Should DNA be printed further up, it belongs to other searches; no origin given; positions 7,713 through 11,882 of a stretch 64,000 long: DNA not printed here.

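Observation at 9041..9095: Heptamer repeat element inserted in-frame in the essential replicase gene dnaE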

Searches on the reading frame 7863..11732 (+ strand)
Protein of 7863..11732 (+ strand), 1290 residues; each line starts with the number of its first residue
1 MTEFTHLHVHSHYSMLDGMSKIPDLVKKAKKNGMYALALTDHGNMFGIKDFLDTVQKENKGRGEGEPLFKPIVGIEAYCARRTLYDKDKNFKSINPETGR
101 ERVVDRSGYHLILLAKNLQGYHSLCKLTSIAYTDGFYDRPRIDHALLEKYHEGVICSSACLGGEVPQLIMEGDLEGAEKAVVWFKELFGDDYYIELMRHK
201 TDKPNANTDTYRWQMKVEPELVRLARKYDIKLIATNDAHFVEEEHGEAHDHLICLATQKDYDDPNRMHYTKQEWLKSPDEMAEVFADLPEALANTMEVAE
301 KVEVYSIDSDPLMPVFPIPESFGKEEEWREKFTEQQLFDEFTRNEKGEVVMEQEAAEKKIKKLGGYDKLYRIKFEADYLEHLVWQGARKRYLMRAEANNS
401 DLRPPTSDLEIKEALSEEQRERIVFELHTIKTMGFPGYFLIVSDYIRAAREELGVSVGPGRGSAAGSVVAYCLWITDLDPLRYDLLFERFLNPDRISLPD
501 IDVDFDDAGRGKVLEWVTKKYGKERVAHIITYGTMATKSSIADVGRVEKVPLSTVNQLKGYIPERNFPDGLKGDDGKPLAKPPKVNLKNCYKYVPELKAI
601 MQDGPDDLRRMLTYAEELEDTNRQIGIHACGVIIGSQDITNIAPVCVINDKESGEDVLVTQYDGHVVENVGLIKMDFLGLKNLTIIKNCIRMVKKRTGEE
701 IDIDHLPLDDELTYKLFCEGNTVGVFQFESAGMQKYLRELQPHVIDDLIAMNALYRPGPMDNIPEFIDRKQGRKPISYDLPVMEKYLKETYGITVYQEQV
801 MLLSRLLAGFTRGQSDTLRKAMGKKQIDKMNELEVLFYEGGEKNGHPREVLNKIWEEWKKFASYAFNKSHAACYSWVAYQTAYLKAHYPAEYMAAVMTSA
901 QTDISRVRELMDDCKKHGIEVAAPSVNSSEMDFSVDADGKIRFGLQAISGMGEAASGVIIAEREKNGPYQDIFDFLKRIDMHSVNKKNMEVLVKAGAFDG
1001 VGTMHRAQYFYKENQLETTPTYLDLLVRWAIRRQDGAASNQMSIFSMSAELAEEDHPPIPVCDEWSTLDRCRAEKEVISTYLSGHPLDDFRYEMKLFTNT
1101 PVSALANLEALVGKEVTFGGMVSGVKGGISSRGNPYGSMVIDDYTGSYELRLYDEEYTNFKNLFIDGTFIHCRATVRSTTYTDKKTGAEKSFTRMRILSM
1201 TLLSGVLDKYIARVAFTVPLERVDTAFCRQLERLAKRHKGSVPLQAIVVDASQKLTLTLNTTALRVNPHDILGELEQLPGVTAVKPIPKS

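Call 9: find_homologous_proteins(query=window:7863-11732:+, max_evalue=1e-50)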
Query window:7863-11732:+ (1290 aa): 8000 proteins with E <= 1e-50 among 8000 candidates; the best 120 are listed.
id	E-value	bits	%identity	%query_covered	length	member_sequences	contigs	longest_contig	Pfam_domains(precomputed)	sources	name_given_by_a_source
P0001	0.0e+0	2983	100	100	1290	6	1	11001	PF02811.27,PF14579.13,PF17657.7,PF07733.19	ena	-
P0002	0.0e+0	2643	88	100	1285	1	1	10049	PF02811.27,PF14579.13,PF01336.32,PF17657.7,PF07733.19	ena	-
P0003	0.0e+0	2585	86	100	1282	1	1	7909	PF02811.27,PF14579.13,PF17657.7,PF07733.19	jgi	-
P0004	0.0e+0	2579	87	99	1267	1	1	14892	PF02811.27,PF14579.13,PF17657.7,PF07733.19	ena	-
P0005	0.0e+0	2568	85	100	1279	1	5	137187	PF02811.27,PF14579.13,PF17657.7,PF07733.19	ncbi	-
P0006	0.0e+0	2563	85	100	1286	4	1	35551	PF02811.27,PF14579.13,PF17657.7,PF07733.19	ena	-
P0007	0.0e+0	2561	83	100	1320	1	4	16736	PF02811.27,PF14579.13,PF17657.7,PF07733.19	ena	-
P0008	0.0e+0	2561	86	100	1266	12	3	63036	PF02811.27,PF14579.13,PF17657.7,PF07733.19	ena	-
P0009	0.0e+0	2557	85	100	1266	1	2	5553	PF02811.27,PF14579.13,PF17657.7,PF07733.19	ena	-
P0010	0.0e+0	2555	85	100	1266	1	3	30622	PF02811.27,PF14579.13,PF17657.7,PF07733.19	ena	-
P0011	0.0e+0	2555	85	100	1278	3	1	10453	PF02811.27,PF14579.13,PF17657.7,PF07733.19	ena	-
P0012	0.0e+0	2555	85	100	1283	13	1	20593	PF02811.27,PF14579.13,PF17657.7,PF07733.19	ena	-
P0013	0.0e+0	2552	85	100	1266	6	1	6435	PF02811.27,PF14579.13,PF17657.7,PF07733.19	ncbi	-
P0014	0.0e+0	2547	85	100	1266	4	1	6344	PF02811.27,PF14579.13,PF17657.7,PF07733.19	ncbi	-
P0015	0.0e+0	2546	85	100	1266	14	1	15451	PF02811.27,PF14579.13,PF17657.7,PF07733.19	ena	-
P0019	0.0e+0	2535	84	99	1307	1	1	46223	PF02811.27,PF14579.13,PF17657.7,PF07733.19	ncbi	-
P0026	0.0e+0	2519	82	100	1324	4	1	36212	PF02811.27,PF14579.13,PF17657.7,PF07733.19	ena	-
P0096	0.0e+0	2367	78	100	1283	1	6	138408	PF02811.27,PF14579.13,PF01336.32,PF17657.7,PF07733.19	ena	-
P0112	0.0e+0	2347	77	100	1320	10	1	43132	PF02811.27,PF14579.13,PF01336.32,PF17657.7,PF07733.19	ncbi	-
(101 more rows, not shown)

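Call 14: find_encoding_contigs(protein=P0002, flank=6000, max_places=3)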
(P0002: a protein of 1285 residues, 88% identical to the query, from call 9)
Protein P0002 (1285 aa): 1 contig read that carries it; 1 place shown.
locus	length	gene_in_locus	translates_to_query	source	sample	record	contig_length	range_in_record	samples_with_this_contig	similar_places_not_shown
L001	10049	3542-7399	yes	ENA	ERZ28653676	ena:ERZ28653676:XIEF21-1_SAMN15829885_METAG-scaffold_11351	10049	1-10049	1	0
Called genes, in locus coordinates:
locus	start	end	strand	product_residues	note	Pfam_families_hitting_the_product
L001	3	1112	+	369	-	?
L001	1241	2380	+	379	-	-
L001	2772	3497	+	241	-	-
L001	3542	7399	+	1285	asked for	PF02811:PHP, PF07733:DNA_pol3_alpha, PF17657:DNA_pol3_finger, PF14579:HHH_6, PF01336:tRNA_anti-codon (weak)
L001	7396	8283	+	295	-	PF08885:GSCFA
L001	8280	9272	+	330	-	PF01820:Dala_Dala_lig_N, PF02222:ATP-grasp (weak), PF07478:Dala_Dala_lig_C, PF13535:ATP-grasp_4 (weak)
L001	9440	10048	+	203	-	?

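Call 15: find_encoding_contigs(protein=P0001, flank=6000, max_places=3)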
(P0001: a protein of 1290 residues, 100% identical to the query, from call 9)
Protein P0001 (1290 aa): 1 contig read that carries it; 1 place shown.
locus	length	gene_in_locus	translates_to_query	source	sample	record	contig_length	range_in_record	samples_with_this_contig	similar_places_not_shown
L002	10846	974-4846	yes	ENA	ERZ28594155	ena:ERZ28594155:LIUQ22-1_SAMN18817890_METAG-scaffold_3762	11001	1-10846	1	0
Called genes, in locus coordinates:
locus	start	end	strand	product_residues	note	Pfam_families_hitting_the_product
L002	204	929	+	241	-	-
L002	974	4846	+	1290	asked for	PF02811:PHP, PF07733:DNA_pol3_alpha, PF17657:DNA_pol3_finger, PF14579:HHH_6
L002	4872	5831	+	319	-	PF08885:GSCFA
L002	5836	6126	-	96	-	PF14898:DUF4491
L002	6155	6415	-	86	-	-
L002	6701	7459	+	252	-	PF02535:Zip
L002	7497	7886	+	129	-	PF09719:C_GCAxxG_C_C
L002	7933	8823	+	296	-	PF00561:Abhydrolase_1, PF12146:Hydrolase_4 (weak), PF12697:Abhydrolase_6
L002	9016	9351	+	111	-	-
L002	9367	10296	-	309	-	PF12833:HTH_18, PF00165:HTH_AraC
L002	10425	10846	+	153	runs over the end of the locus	PF00210:Ferritin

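Call 18: find_related_loci(query=window:7863-11732:+, collection=genome_contigs, flank=8000)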
Query window:7863-11732:+ (1290 aa) in genome_contigs; peptide patterns used: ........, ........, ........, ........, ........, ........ (x = any residue, [..] = any of these).
600 stretches matched a pattern (row limit reached: there are more); 588 encode a relative of the query (tblastn E <= 1e-3); the best 80 are kept; 80 distinct loci.
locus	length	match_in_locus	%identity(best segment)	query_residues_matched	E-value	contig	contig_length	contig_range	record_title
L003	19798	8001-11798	85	1-1290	0e+0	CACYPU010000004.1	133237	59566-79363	MAG: uncultured Bacteroidetes bacterium isolate RUG12171 genome assembly, contig: RUG12171_asm_4, whole genome shotgun s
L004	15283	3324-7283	82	1-1290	0e+0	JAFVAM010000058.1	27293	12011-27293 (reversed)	MAG: Bacteroidales bacterium isolate RGIG4993 Roe_deer_Rumen-5__c252409, whole genome shotgun sequence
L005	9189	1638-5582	80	1-1286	0e+0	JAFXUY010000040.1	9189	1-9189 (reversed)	MAG: Bacteroidales bacterium isolate RGIG6769 Sheep_Rumen-3__c517057, whole genome shotgun sequence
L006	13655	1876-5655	80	1-1289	0e+0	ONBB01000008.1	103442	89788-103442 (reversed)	uncultured Bacteroidales bacterium isolate RUG134 genome assembly, contig: scaffold_210, whole genome shotgun sequence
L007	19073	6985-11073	76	1-1290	0e+0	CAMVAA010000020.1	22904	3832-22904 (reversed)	MAG TPA_asm: uncultured Bacteroidales bacterium isolate SRR8387716_bin.87_metaWRAP_v1.3_MAG genome assembly, contig: ERZ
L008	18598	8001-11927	69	4-1289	0e+0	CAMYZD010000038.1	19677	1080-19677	MAG TPA_asm: uncultured Bacteroidales bacterium isolate SRR10912536_bin.46_metaWRAP_v1.3_MAG genome assembly, contig: ER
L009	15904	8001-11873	68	1-1285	0e+0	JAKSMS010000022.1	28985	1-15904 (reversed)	MAG: Bacteroidales bacterium isolate Horse_feces131 MAG131_22, whole genome shotgun sequence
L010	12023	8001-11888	68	4-1287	0e+0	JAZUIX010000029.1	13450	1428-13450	MAG: Bacteroidales bacterium isolate T1900045262_TH20190032.MAGScoT_cleanbin_000004 SGB_5831_k141_159296, whole genome s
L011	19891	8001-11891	68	1-1285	0e+0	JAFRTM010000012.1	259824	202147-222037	MAG: Bacteroidales bacterium isolate RGIG2786 Goat_Omasum-6__c765, whole genome shotgun sequence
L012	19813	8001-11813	62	4-1285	0e+0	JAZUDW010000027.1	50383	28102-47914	MAG: Bacteroidales bacterium isolate T1900045304_TH20190074.MAGScoT_cleanbin_000042 SGB_6170_k141_1211838, whole genome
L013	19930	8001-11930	69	1-1287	0e+0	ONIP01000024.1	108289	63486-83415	uncultured Bacteroidales bacterium isolate RUG348 genome assembly, contig: scaffold_400, whole genome shotgun sequence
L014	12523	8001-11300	71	1-1082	0e+0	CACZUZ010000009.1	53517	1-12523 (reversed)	MAG: uncultured Bacteroidetes bacterium isolate RUG12980 genome assembly, contig: RUG12980_asm_9, whole genome shotgun s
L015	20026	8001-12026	67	1-1286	0e+0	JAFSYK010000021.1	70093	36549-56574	MAG: Bacteroidales bacterium isolate RGIG3587 Goat_Rumen.Co__c663347, whole genome shotgun sequence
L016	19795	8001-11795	57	1-1283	0e+0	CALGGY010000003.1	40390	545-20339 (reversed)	MAG TPA_asm: uncultured Bacteroidales bacterium isolate ERR1278105_bin.159_CONCOCT_v1.1_MAG genome assembly, contig: ERZ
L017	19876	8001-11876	57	1-1272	0e+0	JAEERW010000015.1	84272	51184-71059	MAG: Bacteroidales bacterium isolate Tb.RUG.368 NODE_732_length_84272_cov_2.969053, whole genome shotgun sequence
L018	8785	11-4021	64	1-1285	0e+0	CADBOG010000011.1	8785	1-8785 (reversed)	MAG: uncultured Bacteroidetes bacterium isolate RUG14161 genome assembly, contig: RUG14161_asm_11, whole genome shotgun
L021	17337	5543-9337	79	1-1290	0e+0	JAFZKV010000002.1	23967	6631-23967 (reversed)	MAG: Bacteroidales bacterium isolate RGIG7858 Water_buffalos_Reticulum-4__c18, whole genome shotgun sequence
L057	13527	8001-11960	81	1-1290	0e+0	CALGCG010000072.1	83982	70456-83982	MAG TPA_asm: uncultured Bacteroidales bacterium isolate SRR6425758_bin.91_CONCOCT_v1.1_MAG genome assembly, contig: ERZ1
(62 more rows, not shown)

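Call 28: find_encoding_contigs(protein=P0096, flank=8000, max_places=1)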
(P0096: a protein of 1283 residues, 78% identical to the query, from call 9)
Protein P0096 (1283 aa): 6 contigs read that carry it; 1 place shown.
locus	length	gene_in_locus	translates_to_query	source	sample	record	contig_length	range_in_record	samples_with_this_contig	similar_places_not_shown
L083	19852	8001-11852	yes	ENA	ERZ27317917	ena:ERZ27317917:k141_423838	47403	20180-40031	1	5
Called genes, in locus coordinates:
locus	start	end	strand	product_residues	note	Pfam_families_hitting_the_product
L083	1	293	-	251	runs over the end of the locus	PF00005:ABC_tran, PF02463:SMC_N (faint)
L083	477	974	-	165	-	PF00293:NUDIX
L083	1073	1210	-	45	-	-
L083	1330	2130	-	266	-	PF04536:TPM_phosphatase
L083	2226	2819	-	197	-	PF04011:LemA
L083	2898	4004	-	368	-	PF13173:AAA_14, PF13635:DUF4143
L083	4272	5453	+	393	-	PF18998:Flg_new_2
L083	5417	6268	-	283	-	PF19781:DUF6266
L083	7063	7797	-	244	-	-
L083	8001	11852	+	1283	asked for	PF02811:PHP, PF07733:DNA_pol3_alpha, PF17657:DNA_pol3_finger, PF14579:HHH_6, PF01336:tRNA_anti-codon (weak)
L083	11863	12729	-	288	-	PF19841:GldN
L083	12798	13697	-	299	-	PF19841:GldN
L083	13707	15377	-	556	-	PF12081:GldM_1st, PF21601:GldM_2nd, PF21602:GldM_3rd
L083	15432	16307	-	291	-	PF22827:GldL_N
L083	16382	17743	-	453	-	PF03781:FGE-sulfatase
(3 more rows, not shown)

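Call 29: find_encoding_contigs(protein=P0019, flank=8000, max_places=1)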
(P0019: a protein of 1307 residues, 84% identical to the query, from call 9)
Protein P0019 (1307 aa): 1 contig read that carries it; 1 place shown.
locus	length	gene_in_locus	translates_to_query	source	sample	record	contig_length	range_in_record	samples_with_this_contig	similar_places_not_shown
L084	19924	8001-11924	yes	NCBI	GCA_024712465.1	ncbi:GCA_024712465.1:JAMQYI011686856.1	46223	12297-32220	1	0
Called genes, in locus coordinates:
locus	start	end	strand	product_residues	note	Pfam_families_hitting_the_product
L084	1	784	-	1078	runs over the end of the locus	PF00580:UvrD-helicase, PF13245:AAA_19 (faint), PF13361:UvrD_C (weak), PF13538:UvrD_C_2 (faint)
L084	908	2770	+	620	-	PF01642:MM_CoA_mutase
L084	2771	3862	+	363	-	PF03739:LptF_LptG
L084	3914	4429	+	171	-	PF02657:SufE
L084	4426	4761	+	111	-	PF01883:FeS_assembly_P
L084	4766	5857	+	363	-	PF12911:OppC_N, PF00528:BPD_transp_1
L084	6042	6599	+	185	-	-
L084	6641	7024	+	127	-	-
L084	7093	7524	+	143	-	-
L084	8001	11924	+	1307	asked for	PF02811:PHP, PF07733:DNA_pol3_alpha, PF17657:DNA_pol3_finger, PF14579:HHH_6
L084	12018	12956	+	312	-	PF08885:GSCFA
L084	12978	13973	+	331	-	PF01820:Dala_Dala_lig_N, PF07478:Dala_Dala_lig_C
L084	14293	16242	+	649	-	PF17139:DUF5112, PF02518:HATPase_c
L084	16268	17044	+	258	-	PF00072:Response_reg (faint)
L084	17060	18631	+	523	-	PF00890:FAD_binding_2, PF01266:DAO, PF07992:Pyr_redox_2 (faint), PF02910:Succ_DH_flav_C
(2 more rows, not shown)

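Call 30: find_encoding_contigs(protein=P0026, flank=8000, max_places=1)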
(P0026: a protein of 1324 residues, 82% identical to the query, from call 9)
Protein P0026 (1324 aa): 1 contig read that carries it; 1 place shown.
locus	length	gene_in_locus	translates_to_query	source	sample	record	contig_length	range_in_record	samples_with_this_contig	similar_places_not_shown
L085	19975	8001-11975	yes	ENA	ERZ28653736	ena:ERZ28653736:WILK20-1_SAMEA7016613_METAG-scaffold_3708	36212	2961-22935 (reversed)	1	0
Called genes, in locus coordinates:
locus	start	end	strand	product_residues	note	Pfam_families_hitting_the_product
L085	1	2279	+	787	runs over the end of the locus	-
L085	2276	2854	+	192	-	PF03852:Vsr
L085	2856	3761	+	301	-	PF00294:PfkB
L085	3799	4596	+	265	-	PF12838:Fer4_7 (faint), PF13183:Fer4_8 (faint), PF13534:Fer4_17 (faint), PF00037:Fer4 (weak), PF12797:Fer4_2 (faint), PF12800:Fer4_4 (faint), PF12837:Fer4_6 (faint), PF13187:Fer4_9 (weak), +2 more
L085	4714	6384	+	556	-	PF00005:ABC_tran, PF02463:SMC_N (faint), PF13476:AAA_23 (faint), PF01637:ATPase_2 (faint), PF13238:AAA_18 (faint), PF13304:AAA_21 (faint), PF12848:ABC_tran_Xtn, PF00005:ABC_tran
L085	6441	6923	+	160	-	-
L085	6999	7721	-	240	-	-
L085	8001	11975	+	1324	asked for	PF02811:PHP, PF07733:DNA_pol3_alpha, PF17657:DNA_pol3_finger, PF14579:HHH_6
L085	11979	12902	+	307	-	PF08885:GSCFA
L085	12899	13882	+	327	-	PF01820:Dala_Dala_lig_N, PF02222:ATP-grasp (weak), PF02786:CPSase_L_D2 (weak), PF07478:Dala_Dala_lig_C, PF02655:ATP-grasp_3 (weak), PF13535:ATP-grasp_4 (weak)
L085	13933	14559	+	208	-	-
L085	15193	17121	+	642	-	PF17139:DUF5112 (weak), PF02518:HATPase_c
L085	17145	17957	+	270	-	PF00072:Response_reg (weak)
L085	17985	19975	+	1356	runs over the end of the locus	PF13734:Inhibitor_I69, PF01640:Peptidase_C10, PF18998:Flg_new_2, PF07675:Cleaved_Adhesin, PF18998:Flg_new_2, PF18962:Por_Secre_tail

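Call 50: find_encoding_contigs(protein=P0112, flank=8000, max_places=1)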
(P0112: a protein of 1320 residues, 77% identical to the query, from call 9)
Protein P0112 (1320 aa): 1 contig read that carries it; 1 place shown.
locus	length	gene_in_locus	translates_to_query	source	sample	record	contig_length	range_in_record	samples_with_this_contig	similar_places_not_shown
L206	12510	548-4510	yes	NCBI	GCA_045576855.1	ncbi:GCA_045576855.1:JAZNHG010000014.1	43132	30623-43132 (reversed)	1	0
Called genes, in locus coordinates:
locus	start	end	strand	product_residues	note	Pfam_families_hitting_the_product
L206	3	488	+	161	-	?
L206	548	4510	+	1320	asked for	PF02811:PHP, PF07733:DNA_pol3_alpha, PF17657:DNA_pol3_finger, PF14579:HHH_6, PF01336:tRNA_anti-codon (weak)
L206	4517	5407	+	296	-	PF08885:GSCFA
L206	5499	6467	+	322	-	PF01820:Dala_Dala_lig_N, PF02786:CPSase_L_D2 (weak), PF02222:ATP-grasp, PF07478:Dala_Dala_lig_C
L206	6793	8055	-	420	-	PF12698:ABC2_membrane_3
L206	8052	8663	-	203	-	PF00005:ABC_tran, PF13304:AAA_21 (faint)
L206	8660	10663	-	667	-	PF07584:BatA, PF14258:DUF4350 (faint)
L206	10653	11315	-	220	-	PF00730:HhH-GPD, PF00633:HHH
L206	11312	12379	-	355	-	PF28535:DUF8431, PF03372:Exo_endo_phos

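Call 51: list_cluster_members(proteins=[P0001, P0002])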
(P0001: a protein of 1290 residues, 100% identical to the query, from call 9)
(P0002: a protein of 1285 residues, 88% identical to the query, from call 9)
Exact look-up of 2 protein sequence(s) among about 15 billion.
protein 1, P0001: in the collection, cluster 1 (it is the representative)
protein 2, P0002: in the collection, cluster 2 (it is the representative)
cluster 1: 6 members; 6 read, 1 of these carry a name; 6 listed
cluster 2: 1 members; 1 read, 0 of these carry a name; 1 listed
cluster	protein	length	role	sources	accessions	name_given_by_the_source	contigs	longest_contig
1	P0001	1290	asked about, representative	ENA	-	-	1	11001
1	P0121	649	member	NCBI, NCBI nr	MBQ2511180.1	MAG: DNA polymerase III subunit alpha, partial [Bacteroidales bacterium] | DNA polymerase III subunit alpha [Bacteroidales bacterium]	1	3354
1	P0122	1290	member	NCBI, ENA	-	-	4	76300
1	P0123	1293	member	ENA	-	-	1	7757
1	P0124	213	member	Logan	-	-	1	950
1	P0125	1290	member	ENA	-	-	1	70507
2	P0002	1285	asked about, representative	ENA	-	-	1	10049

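Call 53: find_encoding_contigs(protein=P0123, flank=6000, max_places=2)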
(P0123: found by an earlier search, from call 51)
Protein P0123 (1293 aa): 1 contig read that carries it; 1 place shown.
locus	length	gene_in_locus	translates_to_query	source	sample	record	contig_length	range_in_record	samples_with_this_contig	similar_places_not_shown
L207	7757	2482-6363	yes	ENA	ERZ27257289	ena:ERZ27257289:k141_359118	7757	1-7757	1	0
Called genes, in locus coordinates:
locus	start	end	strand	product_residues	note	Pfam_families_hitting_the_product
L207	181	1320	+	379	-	-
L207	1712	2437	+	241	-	-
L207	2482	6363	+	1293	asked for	PF02811:PHP, PF07733:DNA_pol3_alpha, PF17657:DNA_pol3_finger, PF14579:HHH_6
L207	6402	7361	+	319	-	PF08885:GSCFA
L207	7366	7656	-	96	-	PF14898:DUF4491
